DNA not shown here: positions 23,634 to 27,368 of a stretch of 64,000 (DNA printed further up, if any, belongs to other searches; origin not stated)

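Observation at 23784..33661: Two-gene operon encoding giant unannotatable envelope proteins (1144 aa and 2137 aa)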

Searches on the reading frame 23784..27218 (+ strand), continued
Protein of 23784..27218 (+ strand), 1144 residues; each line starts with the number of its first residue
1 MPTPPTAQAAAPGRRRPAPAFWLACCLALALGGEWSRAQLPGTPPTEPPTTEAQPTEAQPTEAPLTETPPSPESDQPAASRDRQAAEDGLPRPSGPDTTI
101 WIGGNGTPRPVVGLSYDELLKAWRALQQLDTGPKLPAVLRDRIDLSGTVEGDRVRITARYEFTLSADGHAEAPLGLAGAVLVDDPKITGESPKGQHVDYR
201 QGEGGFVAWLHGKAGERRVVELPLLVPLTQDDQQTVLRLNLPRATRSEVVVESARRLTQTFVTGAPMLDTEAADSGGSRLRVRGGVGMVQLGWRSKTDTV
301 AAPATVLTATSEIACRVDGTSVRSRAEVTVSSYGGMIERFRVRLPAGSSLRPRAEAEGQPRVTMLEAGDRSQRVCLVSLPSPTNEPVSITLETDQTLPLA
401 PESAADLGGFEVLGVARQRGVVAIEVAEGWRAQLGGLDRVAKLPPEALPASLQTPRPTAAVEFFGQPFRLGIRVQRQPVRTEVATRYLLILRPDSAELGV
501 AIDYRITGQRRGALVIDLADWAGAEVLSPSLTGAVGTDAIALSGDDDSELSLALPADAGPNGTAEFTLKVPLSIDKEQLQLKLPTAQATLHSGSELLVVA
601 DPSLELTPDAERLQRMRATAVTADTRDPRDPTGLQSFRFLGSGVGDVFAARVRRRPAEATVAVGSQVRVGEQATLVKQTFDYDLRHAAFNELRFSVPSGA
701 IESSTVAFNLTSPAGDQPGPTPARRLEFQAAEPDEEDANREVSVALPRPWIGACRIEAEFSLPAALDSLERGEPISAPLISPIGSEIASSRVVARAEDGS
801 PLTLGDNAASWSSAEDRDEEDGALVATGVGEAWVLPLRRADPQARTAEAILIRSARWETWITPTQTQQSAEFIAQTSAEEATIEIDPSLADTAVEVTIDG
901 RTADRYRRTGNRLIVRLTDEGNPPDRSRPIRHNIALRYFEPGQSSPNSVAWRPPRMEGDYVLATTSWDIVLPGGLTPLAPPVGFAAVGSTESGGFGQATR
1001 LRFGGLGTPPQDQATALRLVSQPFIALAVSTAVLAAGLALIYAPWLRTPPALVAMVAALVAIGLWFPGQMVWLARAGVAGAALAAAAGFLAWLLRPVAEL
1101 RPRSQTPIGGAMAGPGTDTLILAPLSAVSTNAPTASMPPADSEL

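Call 91: search_protein_families(library=pfam, proteins=[L018:6529-7269:-, L029:5453-6229:-, L020:3528-4301:-, L012:7305-8051:-, L003:7581-8339:-, L017:5793-6554:-], max_evalue=1)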
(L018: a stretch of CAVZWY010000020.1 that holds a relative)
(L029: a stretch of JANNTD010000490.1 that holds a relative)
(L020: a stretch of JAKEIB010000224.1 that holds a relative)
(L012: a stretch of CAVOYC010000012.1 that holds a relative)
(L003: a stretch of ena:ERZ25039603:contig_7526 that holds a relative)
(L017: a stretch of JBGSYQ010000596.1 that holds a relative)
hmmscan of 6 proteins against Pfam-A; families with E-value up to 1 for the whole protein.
L018:6529-7269:- (246 aa): 2 families
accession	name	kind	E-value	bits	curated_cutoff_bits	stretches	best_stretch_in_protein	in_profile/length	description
PF22354.1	Eas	-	0.037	14.7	27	1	93-142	15-67/74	Hydrophobin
PF16963.10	PelD_GGDEF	-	0.097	13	27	1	99-202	24-123/125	PelD GGDEF domain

L029:5453-6229:- (258 aa): 0 families

L020:3528-4301:- (257 aa): 0 families

L012:7305-8051:- (248 aa): 1 family
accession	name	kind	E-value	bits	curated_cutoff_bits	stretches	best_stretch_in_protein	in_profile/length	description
PF18464.6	PCSK9_C2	-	0.028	14.9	26.1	1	4-17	25-38/66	Proprotein convertase subtilisin-like/kexin type 9 C-terminal domain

L003:7581-8339:- (252 aa): 0 families

L017:5793-6554:- (253 aa): 0 families

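Call 92: search_protein_families(library=ncbifam, alignment_id=A3, max_evalue=1)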
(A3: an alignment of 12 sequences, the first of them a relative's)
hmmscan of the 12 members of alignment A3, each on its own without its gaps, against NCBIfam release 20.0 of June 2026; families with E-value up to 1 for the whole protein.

A. member 1, P0028 (1120 aa): 1 family
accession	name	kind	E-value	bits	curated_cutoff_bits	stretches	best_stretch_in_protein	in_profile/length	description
NF052349.1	BP39L_fam_lectin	equivalog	0.0058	15.6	400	1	216-269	281-334/335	BP39L family lectin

B. families by the number of members that match (of 12 scanned): 2 families
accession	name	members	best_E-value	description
TIGR02099.1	TIGR02099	1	0.0027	YhdP family protein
NF052349.1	BP39L_fam_lectin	1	0.0058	BP39L family lectin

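Call 94: search_protein_families(library=pfam, proteins=[L031:18416-18886:+], max_evalue=0.01)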
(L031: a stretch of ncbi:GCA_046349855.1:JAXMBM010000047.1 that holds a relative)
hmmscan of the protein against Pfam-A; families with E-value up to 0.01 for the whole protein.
L031:18416-18886:+ (156 aa): 10 families
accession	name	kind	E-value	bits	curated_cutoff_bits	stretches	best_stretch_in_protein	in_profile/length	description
PF00583.31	Acetyltransf_1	-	5.1e-17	62.7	20.7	1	8-115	3-116/116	Acetyltransferase (GNAT) family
PF13508.13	Acetyltransf_7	-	1.5e-13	51.3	27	1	38-116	6-83/84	Acetyltransferase (GNAT) domain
PF13673.13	Acetyltransf_10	-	1.2e-12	48.3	23.6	1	23-121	19-113/128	Acetyltransferase (GNAT) domain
PF08445.16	FR47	-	4.2e-08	33.5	22.1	1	64-118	27-80/86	FR47-like protein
PF13420.13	Acetyltransf_4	-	5.8e-05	23.6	24.3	1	24-127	35-146/155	Acetyltransferase (GNAT) domain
PF13480.13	Acetyltransf_6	-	0.00021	21.9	22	1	20-90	53-127/143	Acetyltransferase (GNAT) domain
PF14542.12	Acetyltransf_CG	-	0.00055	20.5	30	1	41-90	5-56/80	GCN5-related N-acetyl-transferase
PF13302.13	Acetyltransf_3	-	0.0009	20.4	25.4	1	31-116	42-138/138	Acetyltransferase (GNAT) domain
PF13527.13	Acetyltransf_9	-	0.0061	17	25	0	5-91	9-105/127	Acetyltransferase (GNAT) domain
PF13523.12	Acetyltransf_8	-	0.007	16.4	27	0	67-118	88-140/145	Acetyltransferase (GNAT) domain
